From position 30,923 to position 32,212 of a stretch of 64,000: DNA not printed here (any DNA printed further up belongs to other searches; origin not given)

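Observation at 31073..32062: Enhancer-binding-protein homologue with every catalytic/sigma54-contact motif degenerated and no sensor domain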

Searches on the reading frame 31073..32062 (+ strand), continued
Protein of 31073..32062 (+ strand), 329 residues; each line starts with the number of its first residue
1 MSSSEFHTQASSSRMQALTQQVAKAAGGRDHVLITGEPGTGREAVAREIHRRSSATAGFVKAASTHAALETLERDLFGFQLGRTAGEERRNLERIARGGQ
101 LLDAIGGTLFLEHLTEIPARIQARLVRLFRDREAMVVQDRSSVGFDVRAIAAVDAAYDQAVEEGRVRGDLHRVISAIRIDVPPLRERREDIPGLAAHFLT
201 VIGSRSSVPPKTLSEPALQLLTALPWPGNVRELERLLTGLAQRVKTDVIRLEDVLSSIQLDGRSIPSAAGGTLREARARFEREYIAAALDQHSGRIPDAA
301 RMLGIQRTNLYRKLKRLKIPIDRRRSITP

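Call 13: search_protein_families(library=pfam, proteins=[P0049, P0072, P0087, P0096, P0091, P0108, P0055, P0015, P0119, P0031], max_evalue=0.01)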
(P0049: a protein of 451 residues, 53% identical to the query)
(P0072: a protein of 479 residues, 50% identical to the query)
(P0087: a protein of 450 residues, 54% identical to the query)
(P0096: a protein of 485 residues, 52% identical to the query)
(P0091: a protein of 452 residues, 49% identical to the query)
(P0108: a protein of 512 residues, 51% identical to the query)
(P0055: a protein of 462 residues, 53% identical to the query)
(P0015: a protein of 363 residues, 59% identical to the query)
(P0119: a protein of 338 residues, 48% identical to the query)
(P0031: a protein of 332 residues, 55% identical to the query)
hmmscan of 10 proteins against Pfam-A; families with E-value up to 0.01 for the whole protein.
P0049 (451 aa): 7 families
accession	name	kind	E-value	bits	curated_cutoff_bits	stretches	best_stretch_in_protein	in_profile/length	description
PF00158.32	Sigma54_activat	-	6.1e-32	111.1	20.2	1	135-305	3-167/168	Sigma-54 interaction domain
PF02954.25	HTH_8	-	1.1e-13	51.2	22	1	404-442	2-40/42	Bacterial regulatory protein, Fis family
PF25601.1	AAA_lid_14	-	2.4e-12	46.9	27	1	311-383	1-72/87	AAA+ ATPase lid domain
PF14532.12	Sigma54_activ_2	-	2e-11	44.7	25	1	137-310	4-138/138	Sigma-54 interaction domain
PF18024.7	HTH_50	-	0.0017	18.4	27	1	399-442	3-45/50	Helix-turn-helix domain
PF13191.12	AAA_16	-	0.0043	18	32.6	1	141-257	10-122/167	AAA ATPase domain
PF07728.20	AAA_5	-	0.007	16.8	22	0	157-271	2-106/139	AAA domain (dynein-related subfamily)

P0072 (479 aa): 8 families
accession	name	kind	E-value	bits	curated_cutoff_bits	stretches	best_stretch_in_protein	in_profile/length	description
PF00158.32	Sigma54_activat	-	6e-34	117.6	20.2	1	157-330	2-167/168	Sigma-54 interaction domain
PF25601.1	AAA_lid_14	-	2.5e-16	59.7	27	1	336-410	1-75/87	AAA+ ATPase lid domain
PF14532.12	Sigma54_activ_2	-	5e-14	53.1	25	1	157-335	1-138/138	Sigma-54 interaction domain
PF02954.25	HTH_8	-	2.5e-09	37.2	22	1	431-467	5-41/42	Bacterial regulatory protein, Fis family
PF07728.20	AAA_5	-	3.4e-06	27.5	22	1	179-295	1-105/139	AAA domain (dynein-related subfamily)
PF13401.12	AAA_22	-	0.00011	22.9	27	1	180-248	8-77/130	AAA domain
PF13191.12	AAA_16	-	0.00012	23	32.6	1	157-232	3-85/167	AAA ATPase domain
PF00004.35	AAA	-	0.0012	19.7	21.2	1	180-231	1-38/131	ATPase family associated with various cellular activities (AAA)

P0087 (450 aa): 5 families
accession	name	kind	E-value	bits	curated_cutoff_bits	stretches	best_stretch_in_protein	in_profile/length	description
PF00158.32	Sigma54_activat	-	2e-28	99.6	20.2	1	137-305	4-167/168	Sigma-54 interaction domain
PF02954.25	HTH_8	-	2.5e-14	53.1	22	1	404-442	2-40/42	Bacterial regulatory protein, Fis family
PF25601.1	AAA_lid_14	-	2.8e-13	49.9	27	1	311-385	1-74/87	AAA+ ATPase lid domain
PF14532.12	Sigma54_activ_2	-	1.2e-09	39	25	1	138-310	4-138/138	Sigma-54 interaction domain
PF18024.7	HTH_50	-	0.0074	16.4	27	0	398-442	2-45/50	Helix-turn-helix domain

P0096 (485 aa): 6 families
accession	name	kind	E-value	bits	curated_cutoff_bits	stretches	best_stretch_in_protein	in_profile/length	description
PF00158.32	Sigma54_activat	-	1.1e-33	116.7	20.2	1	164-337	2-167/168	Sigma-54 interaction domain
PF25601.1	AAA_lid_14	-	3.2e-18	65.8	27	1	343-417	1-75/87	AAA+ ATPase lid domain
PF14532.12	Sigma54_activ_2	-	4.5e-16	59.8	25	1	164-342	1-138/138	Sigma-54 interaction domain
PF02954.25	HTH_8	-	2.9e-09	37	22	1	438-474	5-41/42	Bacterial regulatory protein, Fis family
PF07728.20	AAA_5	-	0.00013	22.4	22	1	186-303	1-106/139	AAA domain (dynein-related subfamily)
PF13401.12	AAA_22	-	0.001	19.8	27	1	187-256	8-78/130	AAA domain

P0091 (452 aa): 6 families
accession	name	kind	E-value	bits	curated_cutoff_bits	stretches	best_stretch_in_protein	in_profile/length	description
PF00158.32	Sigma54_activat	-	2e-27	96.4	20.2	1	134-306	3-167/168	Sigma-54 interaction domain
PF02954.25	HTH_8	-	9.8e-13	48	22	1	405-443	2-40/42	Bacterial regulatory protein, Fis family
PF25601.1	AAA_lid_14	-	7.4e-12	45.4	27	1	312-386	1-74/87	AAA+ ATPase lid domain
PF14532.12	Sigma54_activ_2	-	1.5e-10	41.9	25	1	136-311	4-138/138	Sigma-54 interaction domain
PF18024.7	HTH_50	-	0.0012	19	27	1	399-443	2-45/50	Helix-turn-helix domain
PF02824.27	TGS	-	0.0047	17.4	22.2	0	50-87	11-48/60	TGS domain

P0108 (512 aa): 8 families
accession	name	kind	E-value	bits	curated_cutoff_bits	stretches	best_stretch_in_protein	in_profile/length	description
PF00158.32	Sigma54_activat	-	2.4e-29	102.6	20.2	1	134-305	2-167/168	Sigma-54 interaction domain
PF25601.1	AAA_lid_14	-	6.5e-16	58.4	27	1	311-390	1-80/87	AAA+ ATPase lid domain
PF14532.12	Sigma54_activ_2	-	5.7e-12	46.5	25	1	135-310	2-138/138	Sigma-54 interaction domain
PF02954.25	HTH_8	-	1.1e-11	44.7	22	1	405-441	4-40/42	Bacterial regulatory protein, Fis family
PF13401.12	AAA_22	-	0.00045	21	27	1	153-205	4-57/130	AAA domain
PF13191.12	AAA_16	-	0.0018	19.2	32.6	1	143-216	11-86/167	AAA ATPase domain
PF07728.20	AAA_5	-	0.0041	17.6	22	0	156-268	1-103/139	AAA domain (dynein-related subfamily)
PF18024.7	HTH_50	-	0.0086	16.2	27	0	397-442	2-46/50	Helix-turn-helix domain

P0055 (462 aa): 8 families
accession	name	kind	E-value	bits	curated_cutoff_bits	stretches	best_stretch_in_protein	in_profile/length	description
PF00158.32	Sigma54_activat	-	1e-35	123.3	20.2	1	139-312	1-167/168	Sigma-54 interaction domain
PF25601.1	AAA_lid_14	-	5.7e-15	55.3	27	1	318-390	1-73/87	AAA+ ATPase lid domain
PF14532.12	Sigma54_activ_2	-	7.1e-15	55.9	25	1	140-317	1-138/138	Sigma-54 interaction domain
PF02954.25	HTH_8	-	4.4e-14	52.4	22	1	410-449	2-41/42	Bacterial regulatory protein, Fis family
PF07728.20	AAA_5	-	0.0025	18.3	22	1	162-285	1-120/139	AAA domain (dynein-related subfamily)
PF02042.20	RWP-RK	-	0.0027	18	29.3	1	423-454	9-40/49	RWP-RK domain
PF13401.12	AAA_22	-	0.0034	18.1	27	1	160-233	5-80/130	AAA domain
PF13191.12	AAA_16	-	0.0073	17.3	32.6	0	144-274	7-132/167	AAA ATPase domain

P0015 (363 aa): 10 families
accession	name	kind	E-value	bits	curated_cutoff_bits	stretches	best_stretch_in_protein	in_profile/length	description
PF00158.32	Sigma54_activat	-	6.6e-25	88.2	20.2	1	40-213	2-167/168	Sigma-54 interaction domain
PF25601.1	AAA_lid_14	-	2.7e-15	56.4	27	1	219-293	1-75/87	AAA+ ATPase lid domain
PF02954.25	HTH_8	-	3.2e-12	46.4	22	1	312-350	3-41/42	Bacterial regulatory protein, Fis family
PF14532.12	Sigma54_activ_2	-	4e-11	43.7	25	1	40-218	1-138/138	Sigma-54 interaction domain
PF13191.12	AAA_16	-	3.7e-05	24.7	32.6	1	50-175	16-142/167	AAA ATPase domain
PF07728.20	AAA_5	-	0.0003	21.2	22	1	62-183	1-110/139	AAA domain (dynein-related subfamily)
PF13401.12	AAA_22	-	0.00045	21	27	1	61-178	6-97/130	AAA domain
PF01078.27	Mg_chelatase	-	0.00048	20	20.3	0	53-90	15-52/207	Magnesium chelatase, subunit ChlI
PF18024.7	HTH_50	-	0.00051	20.1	27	1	305-350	2-46/50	Helix-turn-helix domain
PF02042.20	RWP-RK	-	0.0032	17.8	29.3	1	324-354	9-39/49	RWP-RK domain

P0119 (338 aa): 5 families
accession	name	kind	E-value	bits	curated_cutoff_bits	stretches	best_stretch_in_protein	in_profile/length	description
PF00158.32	Sigma54_activat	-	1.7e-30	106.4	20.2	1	17-187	2-167/168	Sigma-54 interaction domain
PF14532.12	Sigma54_activ_2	-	3.4e-16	60.2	25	1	18-192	2-138/138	Sigma-54 interaction domain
PF25601.1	AAA_lid_14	-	1.3e-14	54.2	27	1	193-267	1-75/87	AAA+ ATPase lid domain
PF02954.25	HTH_8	-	2.4e-10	40.4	22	1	285-323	2-40/42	Bacterial regulatory protein, Fis family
PF07728.20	AAA_5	-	8.9e-07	29.4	22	1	39-159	1-119/139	AAA domain (dynein-related subfamily)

P0031 (332 aa): 9 families
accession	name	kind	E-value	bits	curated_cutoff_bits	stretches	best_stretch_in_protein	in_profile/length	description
PF00158.32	Sigma54_activat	-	1.7e-30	106.3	20.2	1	9-181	1-167/168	Sigma-54 interaction domain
PF14532.12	Sigma54_activ_2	-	1.8e-16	61.1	25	1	10-186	1-138/138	Sigma-54 interaction domain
PF25601.1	AAA_lid_14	-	4.3e-13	49.3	27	1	187-263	1-77/87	AAA+ ATPase lid domain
PF02954.25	HTH_8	-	2.8e-09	37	22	1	279-318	2-41/42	Bacterial regulatory protein, Fis family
PF07728.20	AAA_5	-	8.3e-07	29.5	22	1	32-159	1-125/139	AAA domain (dynein-related subfamily)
PF01078.27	Mg_chelatase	-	0.0003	20.7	20.3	0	21-51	13-43/207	Magnesium chelatase, subunit ChlI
PF13191.12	AAA_16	-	0.00044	21.2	32.6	1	10-126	3-101/167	AAA ATPase domain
PF18024.7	HTH_50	-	0.0055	16.8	27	0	273-318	2-46/50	Helix-turn-helix domain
PF13401.12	AAA_22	-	0.0076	17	27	0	28-73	3-49/130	AAA domain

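Call 15: find_related_loci(query=A1, collection=genome_contigs, flank=8000)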
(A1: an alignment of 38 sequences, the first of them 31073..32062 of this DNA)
Query A1 (329 aa) in genome_contigs; peptide patterns used: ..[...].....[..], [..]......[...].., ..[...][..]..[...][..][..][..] (x = any residue, [..] = any of these).
467 stretches matched a pattern; 415 encode a relative of the query (tblastn E <= 1e-3); the best 80 are kept; 79 distinct loci.
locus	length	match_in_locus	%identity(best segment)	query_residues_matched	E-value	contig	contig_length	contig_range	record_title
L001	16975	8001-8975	80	5-329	4e-170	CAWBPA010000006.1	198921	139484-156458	MAG: Vicinamibacterales bacterium isolate MFD00962.bin.2.188 genome assembly, contig: contig_136251, whole genome shotgu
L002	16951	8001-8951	54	11-326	3e-102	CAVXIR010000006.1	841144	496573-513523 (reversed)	MAG: Vicinamibacterales bacterium isolate MFD09212.bin.1.252 genome assembly, contig: contig_7173, whole genome shotgun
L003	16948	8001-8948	53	5-319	9e-99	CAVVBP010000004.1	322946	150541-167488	MAG: Vicinamibacterales bacterium isolate MFD02809.bin.1.263 genome assembly, contig: contig_201931, whole genome shotgu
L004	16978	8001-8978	53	5-328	9e-99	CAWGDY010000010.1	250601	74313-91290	MAG: Vicinamibacterales bacterium isolate MFD02242.bin.1.84 genome assembly, contig: contig_20971, whole genome shotgun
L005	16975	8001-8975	54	5-326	2e-98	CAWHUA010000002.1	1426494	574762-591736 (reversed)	MAG: Vicinamibacterales bacterium isolate MFD05747.bin.1.108 genome assembly, contig: contig_1936, whole genome shotgun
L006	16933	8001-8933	53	11-320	7e-97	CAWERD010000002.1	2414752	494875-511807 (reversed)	MAG: Vicinamibacterales bacterium isolate MFD09212.bin.1.144 genome assembly, contig: contig_3066, whole genome shotgun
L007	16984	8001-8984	53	4-329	4e-95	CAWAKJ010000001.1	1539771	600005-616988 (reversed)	MAG: Vicinamibacterales bacterium isolate MFD02360.bin.1.271 genome assembly, contig: contig_295, whole genome shotgun s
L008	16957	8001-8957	49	1-318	5e-94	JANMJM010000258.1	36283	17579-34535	MAG: Vicinamibacteria bacterium isolate OTE_64_metabat_411 OTE_64_k141_1397339, whole genome shotgun sequence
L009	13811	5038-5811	60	12-266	3e-92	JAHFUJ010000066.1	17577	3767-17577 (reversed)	MAG: Acidobacteria bacterium isolate nzgw77 NODE_4467_length_17578_cov_8.063356, whole genome shotgun sequence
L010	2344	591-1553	51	1-319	2e-95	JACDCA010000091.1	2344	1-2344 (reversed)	MAG: Acidobacteria bacterium isolate MGR_bin296 SD2897-2912_k127_5582995, whole genome shotgun sequence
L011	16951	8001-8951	50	6-319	3e-90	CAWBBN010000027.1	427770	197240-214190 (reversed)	MAG: Vicinamibacteria bacterium isolate MFD03975.bin.2.135 genome assembly, contig: contig_77930, whole genome shotgun s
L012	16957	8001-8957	50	4-319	2e-90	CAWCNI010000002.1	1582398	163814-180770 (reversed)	MAG: Vicinamibacteria bacterium isolate MFD09368.bin.1.28 genome assembly, contig: contig_11325, whole genome shotgun se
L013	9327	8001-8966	50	1-319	8e-90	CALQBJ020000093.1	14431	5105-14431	MAG: Bifidobacterium breve isolate HRS-HS13-bin-114 genome assembly, contig: HRSG-H13-C6700, whole genome shotgun sequen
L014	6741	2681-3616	52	12-319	1e-89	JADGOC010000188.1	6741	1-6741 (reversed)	MAG: Acidobacteria bacterium isolate Chersky.31_34 contig-100_8327, whole genome shotgun sequence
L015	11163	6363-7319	50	10-326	9e-90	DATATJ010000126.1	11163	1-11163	MAG TPA_asm: Vicinamibacterales bacterium isolate SMAG_U5543 k141_3674448, whole genome shotgun sequence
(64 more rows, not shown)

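Call 29: predict_structure(alignment_id=A1)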
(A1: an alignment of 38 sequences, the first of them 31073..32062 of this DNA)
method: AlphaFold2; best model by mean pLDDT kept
length: 329 residues; sequences in the alignment: 38
mean_pLDDT: 87.3   pTM: 0.77
mean pLDDT of the five models: 87.3, 85.9, 85.4, 84.3, 83.4
residues with pLDDT >= 90: 218; 70-90: 66; 50-70: 32; < 50: 13
segments of 3 or more residues with pLDDT < 50: 1-3, 326-329
pLDDT, mean of each block of 10 residues (from residue 1): 55 86 96 95 95 95 79 91 56 92 97 93 96 94 96 96 97 96 91 93 90 96 89 92 95 85 58 73 87 89 91 88 56
secondary structure, 60 per line:
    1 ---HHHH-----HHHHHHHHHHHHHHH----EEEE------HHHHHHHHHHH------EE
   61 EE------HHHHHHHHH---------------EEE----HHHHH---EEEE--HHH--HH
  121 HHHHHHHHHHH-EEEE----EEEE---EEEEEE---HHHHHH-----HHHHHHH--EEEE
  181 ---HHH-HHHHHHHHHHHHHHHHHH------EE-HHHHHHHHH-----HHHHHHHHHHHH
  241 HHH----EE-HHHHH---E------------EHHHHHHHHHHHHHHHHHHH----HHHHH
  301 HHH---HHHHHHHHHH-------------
elements in order: H4-7 H13-27 E32-35 H42-52 E59-62 H69-77 E93-95 H100-104 E108-111 H119-131 E133-136 E141-144 E148-153 H157-162 H168-174 E177-180 H188-205 H215-223 H229-243 H251-255 H273-291 H296-303 H307-316

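Call 33: fold_search(model_id=the predicted structure, library=pdb)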
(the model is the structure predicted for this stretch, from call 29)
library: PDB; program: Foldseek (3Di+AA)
matches with E <= 10: 1709; with E <= 0.001: 891
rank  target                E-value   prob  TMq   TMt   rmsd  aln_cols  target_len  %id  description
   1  5m7p_B                2.8e-23  1.00  0.62  0.48   9.3       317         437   31  Crystal structure of NtrX from Brucella abortus in complex with ADP processed with the CrystalDirect automated mountin (released 2017-01-25)
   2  5m7p_A                1.3e-22  1.00  0.64  0.48  10.5       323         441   30  Crystal structure of NtrX from Brucella abortus in complex with ADP processed with the CrystalDirect automated mountin (released 2017-01-25)
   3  5m7n_B                2.0e-22  1.00  0.62  0.48   9.4       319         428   30  Crystal structure of NtrX from Brucella abortus in complex with ATP processed with the CrystalDirect automated mountin (released 2017-01-25)
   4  5m7n_A                1.5e-21  1.00  0.64  0.49  10.5       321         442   30  Crystal structure of NtrX from Brucella abortus in complex with ATP processed with the CrystalDirect automated mountin (released 2017-01-25)
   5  5m7o_B                1.7e-21  1.00  0.61  0.47  10.7       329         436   29  Crystal structure of NtrX from Brucella abortus processed with the CrystalDirect automated mounting and cryo-cooling t (released 2017-01-25)
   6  5m7o_A                6.2e-20  1.00  0.61  0.46  11.1       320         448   31  Crystal structure of NtrX from Brucella abortus processed with the CrystalDirect automated mounting and cryo-cooling t (released 2017-01-25)
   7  1ojl_A                6.5e-20  1.00  0.65  0.72   6.8       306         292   34  Crystal structure of a sigma54-activator suggests the mechanism for the conformational switch necessary for sigma54 bi (released 2005-05-19)
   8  3m0e_A                1.4e-19  1.00  0.60  0.78   4.0       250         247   32  Crystal structure of the ATP-bound state of Walker B mutant of NtrC1 ATPase domain (released 2010-11-03)
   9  1ojl_D                1.5e-19  1.00  0.65  0.72   8.6       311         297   35  Crystal structure of a sigma54-activator suggests the mechanism for the conformational switch necessary for sigma54 bi (released 2005-05-19)
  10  6jdl                  2.5e-19  1.00  0.66  0.84   4.2       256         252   31  Central domain of FleQ H287A mutant in complex with ATPgS and Mg (released 2019-11-27)
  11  1ojl_E                2.9e-19  1.00  0.62  0.71   9.2       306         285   34  Crystal structure of a sigma54-activator suggests the mechanism for the conformational switch necessary for sigma54 bi (released 2005-05-19)
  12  4lzz_W                4.4e-19  1.00  0.61  0.78   3.7       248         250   31  Nucleotide-induced asymmetry within atpase activator ring drives s54-RNAP interaction and ATP hydrolysis (released 2013-12-04)
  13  4lzz_L                7.0e-19  1.00  0.64  0.84   3.6       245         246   32  Nucleotide-induced asymmetry within atpase activator ring drives s54-RNAP interaction and ATP hydrolysis (released 2013-12-04)
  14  5exs                  7.4e-19  1.00  0.65  0.83   3.6       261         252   30  AAA+ ATPase FleQ from Pseudomonas aeruginosa bound to ATP-gamma-S (released 2016-01-13)
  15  1ny5_B                9.3e-19  1.00  0.63  0.55   3.6       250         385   31  Crystal structure of sigm54 activator (AAA+ ATPase) in the inactive state (released 2003-11-11)
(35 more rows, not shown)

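Call 51: search_protein_representatives(alignment_id=A1)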
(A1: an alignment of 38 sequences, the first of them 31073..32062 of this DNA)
Query: 38 sequences, 338 profile positions. Proteins with E-value up to 0.001 (for the whole library): 200038; up to 1e-10: 142603; up to 1e-30: 70543. The best 150 are listed.
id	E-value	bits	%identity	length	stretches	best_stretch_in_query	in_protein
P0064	2.7e-145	499.9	-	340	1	10-330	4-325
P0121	1.6e-129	448.1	-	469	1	12-333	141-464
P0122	1.8e-126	438.0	-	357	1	11-334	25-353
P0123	2.3e-120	417.9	-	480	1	9-331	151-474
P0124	7.4e-119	413.0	-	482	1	9-332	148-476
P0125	9.5e-118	409.3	-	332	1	15-334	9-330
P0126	9.0e-117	406.1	-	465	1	11-336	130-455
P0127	2.7e-116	404.6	-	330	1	13-333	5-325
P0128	7.3e-115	399.8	-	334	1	12-331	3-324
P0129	1.5e-114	398.8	-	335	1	13-333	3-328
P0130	5.3e-114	397.0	-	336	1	22-287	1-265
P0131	1.2e-112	392.5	-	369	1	11-335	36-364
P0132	2.7e-112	391.4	-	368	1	11-331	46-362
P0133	5.2e-112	390.4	-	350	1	12-335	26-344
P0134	3.2e-111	387.9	-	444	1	12-334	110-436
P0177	2.5e-93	329.0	-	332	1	11-331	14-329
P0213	1.2e-84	300.6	-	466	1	13-331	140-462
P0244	1.2e-79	284.1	-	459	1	12-333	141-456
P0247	2.4e-79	283.1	-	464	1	7-330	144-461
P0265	1.7e-75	270.4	-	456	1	10-332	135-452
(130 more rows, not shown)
